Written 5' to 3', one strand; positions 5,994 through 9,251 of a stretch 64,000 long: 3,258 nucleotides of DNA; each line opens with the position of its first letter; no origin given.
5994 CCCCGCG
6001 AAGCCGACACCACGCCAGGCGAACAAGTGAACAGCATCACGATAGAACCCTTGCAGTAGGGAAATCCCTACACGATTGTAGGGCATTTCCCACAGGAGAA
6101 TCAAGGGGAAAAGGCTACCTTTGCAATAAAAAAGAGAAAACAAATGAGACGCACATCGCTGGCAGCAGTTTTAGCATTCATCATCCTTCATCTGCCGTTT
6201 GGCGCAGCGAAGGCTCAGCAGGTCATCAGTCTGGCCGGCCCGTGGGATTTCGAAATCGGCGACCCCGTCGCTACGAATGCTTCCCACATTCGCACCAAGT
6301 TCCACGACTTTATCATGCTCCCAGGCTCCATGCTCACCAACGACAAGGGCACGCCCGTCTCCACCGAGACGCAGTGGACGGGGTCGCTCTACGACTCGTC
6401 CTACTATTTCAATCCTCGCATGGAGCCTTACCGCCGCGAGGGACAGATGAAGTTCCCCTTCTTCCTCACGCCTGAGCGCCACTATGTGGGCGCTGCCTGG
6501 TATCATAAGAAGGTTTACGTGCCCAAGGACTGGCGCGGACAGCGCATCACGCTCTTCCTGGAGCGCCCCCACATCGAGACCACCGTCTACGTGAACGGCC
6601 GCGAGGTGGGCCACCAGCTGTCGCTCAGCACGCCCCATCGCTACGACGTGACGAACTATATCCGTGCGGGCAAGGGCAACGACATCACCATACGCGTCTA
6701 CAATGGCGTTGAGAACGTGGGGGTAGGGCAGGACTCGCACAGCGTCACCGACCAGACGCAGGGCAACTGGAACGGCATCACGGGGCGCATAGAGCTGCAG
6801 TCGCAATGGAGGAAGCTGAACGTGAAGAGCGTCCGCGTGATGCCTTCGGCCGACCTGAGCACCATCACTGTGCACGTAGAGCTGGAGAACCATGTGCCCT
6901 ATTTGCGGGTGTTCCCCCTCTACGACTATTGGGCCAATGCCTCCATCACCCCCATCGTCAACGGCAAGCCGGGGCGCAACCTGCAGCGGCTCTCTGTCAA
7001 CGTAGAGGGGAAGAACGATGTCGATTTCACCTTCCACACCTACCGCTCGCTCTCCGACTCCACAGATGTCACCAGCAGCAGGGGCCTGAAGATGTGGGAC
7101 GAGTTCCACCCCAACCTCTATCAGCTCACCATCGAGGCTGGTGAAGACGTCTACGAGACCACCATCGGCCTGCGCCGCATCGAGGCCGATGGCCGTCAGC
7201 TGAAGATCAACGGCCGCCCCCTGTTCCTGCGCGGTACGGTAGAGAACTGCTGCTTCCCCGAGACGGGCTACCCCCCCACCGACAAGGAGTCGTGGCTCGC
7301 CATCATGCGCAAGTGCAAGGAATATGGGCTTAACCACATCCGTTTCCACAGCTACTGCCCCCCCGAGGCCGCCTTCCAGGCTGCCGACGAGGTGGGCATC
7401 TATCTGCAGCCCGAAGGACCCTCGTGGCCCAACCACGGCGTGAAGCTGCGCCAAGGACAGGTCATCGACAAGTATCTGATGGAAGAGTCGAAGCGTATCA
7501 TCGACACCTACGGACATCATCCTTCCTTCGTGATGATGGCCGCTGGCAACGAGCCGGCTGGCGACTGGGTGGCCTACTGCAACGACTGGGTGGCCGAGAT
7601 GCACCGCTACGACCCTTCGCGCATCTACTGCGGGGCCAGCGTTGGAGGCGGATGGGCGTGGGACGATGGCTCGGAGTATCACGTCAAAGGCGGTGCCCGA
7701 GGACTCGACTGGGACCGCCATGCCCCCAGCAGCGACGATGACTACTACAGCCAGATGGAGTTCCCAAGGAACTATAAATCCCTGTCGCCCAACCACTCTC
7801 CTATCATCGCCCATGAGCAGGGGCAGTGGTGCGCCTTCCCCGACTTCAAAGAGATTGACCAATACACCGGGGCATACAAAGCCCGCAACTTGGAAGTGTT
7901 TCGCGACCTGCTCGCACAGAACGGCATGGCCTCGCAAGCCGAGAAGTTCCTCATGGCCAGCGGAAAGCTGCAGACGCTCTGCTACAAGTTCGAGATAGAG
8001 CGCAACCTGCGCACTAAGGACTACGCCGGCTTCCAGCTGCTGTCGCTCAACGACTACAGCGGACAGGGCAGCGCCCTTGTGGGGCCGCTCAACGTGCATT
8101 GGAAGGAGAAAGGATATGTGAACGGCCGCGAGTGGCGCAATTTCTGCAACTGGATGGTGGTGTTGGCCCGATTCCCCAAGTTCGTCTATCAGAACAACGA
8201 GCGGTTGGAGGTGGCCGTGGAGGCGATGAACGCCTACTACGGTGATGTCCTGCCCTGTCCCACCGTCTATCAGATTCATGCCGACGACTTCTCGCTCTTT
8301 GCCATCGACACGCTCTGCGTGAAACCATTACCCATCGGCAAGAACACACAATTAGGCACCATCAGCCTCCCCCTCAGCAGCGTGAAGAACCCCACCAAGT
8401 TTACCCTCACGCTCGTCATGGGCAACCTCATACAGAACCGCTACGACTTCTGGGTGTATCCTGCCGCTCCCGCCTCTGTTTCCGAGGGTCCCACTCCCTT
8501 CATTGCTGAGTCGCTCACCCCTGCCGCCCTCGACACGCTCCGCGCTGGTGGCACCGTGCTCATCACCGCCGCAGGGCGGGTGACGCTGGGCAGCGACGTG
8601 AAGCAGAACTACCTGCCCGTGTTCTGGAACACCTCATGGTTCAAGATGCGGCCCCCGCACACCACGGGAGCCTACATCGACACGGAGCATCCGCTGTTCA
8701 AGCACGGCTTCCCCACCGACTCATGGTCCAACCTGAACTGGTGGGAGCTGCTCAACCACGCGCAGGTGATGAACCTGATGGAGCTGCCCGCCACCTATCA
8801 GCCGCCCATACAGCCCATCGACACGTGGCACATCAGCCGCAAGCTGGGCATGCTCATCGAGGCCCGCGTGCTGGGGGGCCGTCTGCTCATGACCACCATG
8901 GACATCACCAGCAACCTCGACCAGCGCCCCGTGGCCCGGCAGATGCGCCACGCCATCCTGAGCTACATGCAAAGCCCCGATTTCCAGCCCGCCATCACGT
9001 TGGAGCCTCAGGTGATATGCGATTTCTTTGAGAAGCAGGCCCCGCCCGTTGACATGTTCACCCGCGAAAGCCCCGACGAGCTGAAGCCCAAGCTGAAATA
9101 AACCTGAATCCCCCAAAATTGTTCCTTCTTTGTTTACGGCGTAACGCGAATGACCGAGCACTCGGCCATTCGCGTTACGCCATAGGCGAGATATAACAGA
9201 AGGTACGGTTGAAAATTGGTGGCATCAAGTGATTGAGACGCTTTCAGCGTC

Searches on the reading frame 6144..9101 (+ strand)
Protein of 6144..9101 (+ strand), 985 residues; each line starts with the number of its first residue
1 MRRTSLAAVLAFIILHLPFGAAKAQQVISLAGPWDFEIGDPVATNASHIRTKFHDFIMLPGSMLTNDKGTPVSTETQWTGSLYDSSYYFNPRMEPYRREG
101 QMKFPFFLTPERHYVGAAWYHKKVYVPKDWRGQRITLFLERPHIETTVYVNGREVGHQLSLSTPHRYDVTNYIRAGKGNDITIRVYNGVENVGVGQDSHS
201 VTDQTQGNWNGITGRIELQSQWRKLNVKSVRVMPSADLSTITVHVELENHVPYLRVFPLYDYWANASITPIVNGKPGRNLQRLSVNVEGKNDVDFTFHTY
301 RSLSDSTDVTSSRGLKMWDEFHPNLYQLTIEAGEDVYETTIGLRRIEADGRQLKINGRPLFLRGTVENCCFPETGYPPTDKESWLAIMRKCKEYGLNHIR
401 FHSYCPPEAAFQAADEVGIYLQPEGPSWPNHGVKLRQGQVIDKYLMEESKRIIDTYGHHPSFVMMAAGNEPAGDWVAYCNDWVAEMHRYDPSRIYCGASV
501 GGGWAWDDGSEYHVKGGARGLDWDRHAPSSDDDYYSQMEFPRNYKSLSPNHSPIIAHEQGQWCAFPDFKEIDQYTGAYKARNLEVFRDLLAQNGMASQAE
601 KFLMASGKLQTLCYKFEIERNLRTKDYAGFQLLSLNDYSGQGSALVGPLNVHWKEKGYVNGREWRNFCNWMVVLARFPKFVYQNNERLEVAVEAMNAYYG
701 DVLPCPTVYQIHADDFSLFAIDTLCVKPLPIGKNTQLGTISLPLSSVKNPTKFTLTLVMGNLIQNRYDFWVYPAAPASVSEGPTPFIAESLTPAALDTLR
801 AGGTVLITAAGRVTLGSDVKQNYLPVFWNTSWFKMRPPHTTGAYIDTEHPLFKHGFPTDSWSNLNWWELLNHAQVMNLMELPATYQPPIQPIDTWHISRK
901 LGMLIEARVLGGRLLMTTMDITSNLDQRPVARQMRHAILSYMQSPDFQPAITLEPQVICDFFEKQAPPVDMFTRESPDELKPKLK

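Call 92: search_protein_families(library=pfam, proteins=[window:6144-9101:+], max_evalue=0.001)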
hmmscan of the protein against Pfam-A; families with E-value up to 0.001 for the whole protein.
window:6144-9101:+ (985 aa): 4 families
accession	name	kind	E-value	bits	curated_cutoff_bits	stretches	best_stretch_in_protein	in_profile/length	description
PF02837.24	Glyco_hydro_2_N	-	1.3e-13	51.7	28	1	108-205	57-146/169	Glycosyl hydrolases family 2, sugar binding domain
PF22666.2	Glyco_hydro_2_N2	-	1.2e-05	25.9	27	1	118-199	50-131/167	Glycosyl hydrolase 2 galactose-binding domain-like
PF00703.27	Glyco_hydro_2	-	0.00025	22.2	23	1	303-344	60-109/109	Glycosyl hydrolases family 2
PF02836.23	Glyco_hydro_2_C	-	0.00059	19.5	21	1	350-494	5-157/302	Glycosyl hydrolases family 2, TIM barrel domain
